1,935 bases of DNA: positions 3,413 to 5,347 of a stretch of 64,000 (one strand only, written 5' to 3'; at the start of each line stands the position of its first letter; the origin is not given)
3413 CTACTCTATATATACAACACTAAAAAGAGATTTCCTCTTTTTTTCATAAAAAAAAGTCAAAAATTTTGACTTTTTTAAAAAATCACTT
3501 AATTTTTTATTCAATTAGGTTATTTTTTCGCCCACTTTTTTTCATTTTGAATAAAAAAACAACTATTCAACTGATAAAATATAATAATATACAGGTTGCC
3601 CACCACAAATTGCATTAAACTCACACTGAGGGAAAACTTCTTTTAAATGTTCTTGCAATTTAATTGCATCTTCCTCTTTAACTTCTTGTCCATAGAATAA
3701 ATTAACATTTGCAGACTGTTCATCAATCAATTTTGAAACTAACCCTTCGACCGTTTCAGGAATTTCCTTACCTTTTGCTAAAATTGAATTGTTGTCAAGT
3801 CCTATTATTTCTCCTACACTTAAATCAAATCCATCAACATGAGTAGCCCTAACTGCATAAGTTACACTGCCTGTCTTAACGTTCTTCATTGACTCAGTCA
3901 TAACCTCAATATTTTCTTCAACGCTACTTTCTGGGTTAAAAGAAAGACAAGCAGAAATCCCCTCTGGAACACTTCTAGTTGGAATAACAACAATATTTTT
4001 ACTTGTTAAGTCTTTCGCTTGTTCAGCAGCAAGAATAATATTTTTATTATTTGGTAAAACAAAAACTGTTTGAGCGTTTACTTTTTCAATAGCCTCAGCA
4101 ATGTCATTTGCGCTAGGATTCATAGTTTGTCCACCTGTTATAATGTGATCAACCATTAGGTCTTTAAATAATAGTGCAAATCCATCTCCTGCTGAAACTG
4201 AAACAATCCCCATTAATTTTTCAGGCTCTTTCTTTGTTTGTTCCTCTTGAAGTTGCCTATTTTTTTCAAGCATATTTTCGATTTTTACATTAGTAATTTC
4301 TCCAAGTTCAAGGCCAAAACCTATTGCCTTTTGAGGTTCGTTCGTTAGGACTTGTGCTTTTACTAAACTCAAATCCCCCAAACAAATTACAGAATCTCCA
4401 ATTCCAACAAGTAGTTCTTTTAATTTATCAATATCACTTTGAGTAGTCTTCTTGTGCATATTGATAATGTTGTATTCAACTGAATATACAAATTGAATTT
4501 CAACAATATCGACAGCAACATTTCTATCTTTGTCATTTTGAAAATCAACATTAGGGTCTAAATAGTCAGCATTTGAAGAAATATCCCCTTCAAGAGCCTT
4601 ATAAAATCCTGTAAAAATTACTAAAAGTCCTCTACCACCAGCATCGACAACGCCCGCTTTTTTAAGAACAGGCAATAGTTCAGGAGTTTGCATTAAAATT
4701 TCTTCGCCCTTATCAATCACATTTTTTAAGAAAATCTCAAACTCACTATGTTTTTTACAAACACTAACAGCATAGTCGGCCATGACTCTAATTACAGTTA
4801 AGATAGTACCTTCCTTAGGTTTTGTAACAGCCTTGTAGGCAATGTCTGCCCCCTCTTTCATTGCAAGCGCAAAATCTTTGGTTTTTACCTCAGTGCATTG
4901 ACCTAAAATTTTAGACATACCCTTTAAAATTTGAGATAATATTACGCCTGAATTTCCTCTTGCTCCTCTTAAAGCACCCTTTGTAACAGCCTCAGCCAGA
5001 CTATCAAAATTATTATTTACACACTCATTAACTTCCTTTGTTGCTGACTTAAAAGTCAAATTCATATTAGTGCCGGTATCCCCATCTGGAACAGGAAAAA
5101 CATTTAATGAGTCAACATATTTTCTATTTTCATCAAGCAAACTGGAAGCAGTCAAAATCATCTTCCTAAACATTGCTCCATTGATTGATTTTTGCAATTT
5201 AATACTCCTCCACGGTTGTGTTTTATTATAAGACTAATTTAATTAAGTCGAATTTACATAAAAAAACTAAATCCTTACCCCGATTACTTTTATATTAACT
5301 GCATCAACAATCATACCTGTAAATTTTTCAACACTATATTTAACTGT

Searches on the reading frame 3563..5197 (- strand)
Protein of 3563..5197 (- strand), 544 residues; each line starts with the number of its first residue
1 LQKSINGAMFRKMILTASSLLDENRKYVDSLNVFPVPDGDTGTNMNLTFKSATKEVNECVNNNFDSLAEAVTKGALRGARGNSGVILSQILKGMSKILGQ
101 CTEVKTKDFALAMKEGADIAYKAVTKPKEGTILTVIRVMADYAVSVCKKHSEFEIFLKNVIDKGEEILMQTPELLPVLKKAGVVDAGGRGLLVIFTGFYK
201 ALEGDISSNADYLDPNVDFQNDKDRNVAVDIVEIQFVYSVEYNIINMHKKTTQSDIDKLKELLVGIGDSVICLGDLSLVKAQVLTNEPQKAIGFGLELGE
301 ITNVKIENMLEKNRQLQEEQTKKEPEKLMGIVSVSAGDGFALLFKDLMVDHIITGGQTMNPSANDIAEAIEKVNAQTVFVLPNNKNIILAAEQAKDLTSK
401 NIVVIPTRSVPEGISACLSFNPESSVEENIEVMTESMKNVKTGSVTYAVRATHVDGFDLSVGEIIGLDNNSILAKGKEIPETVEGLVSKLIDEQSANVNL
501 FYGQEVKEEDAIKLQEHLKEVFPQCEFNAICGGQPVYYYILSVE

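Call 80: search_protein_families(library=ncbifam, proteins=[window:3563-5197:-], max_evalue=0.00001)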
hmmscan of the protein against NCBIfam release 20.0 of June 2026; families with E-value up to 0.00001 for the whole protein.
window:3563-5197:- (544 aa): 4 families
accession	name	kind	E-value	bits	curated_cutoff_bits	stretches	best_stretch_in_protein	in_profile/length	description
TIGR03599.1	YloV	subfamily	5.2e-173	576.4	396.1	1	10-544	1-530/530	DAK2 domain fusion protein YloV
NF038248.1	FakA_VfrB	equivalog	4.2e-149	497.5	975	1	4-544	2-549/549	fatty acid kinase catalytic subunit FakA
NF011049.0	PRK14479.1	subfamily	6.5e-08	31.6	492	1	7-185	361-549/568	dihydroxyacetone kinase family protein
TIGR02365.1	dha_L_ycgS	equivalog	1.7e-06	27.9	138.3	1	11-168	2-156/196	dihydroxyacetone kinase subunit DhaL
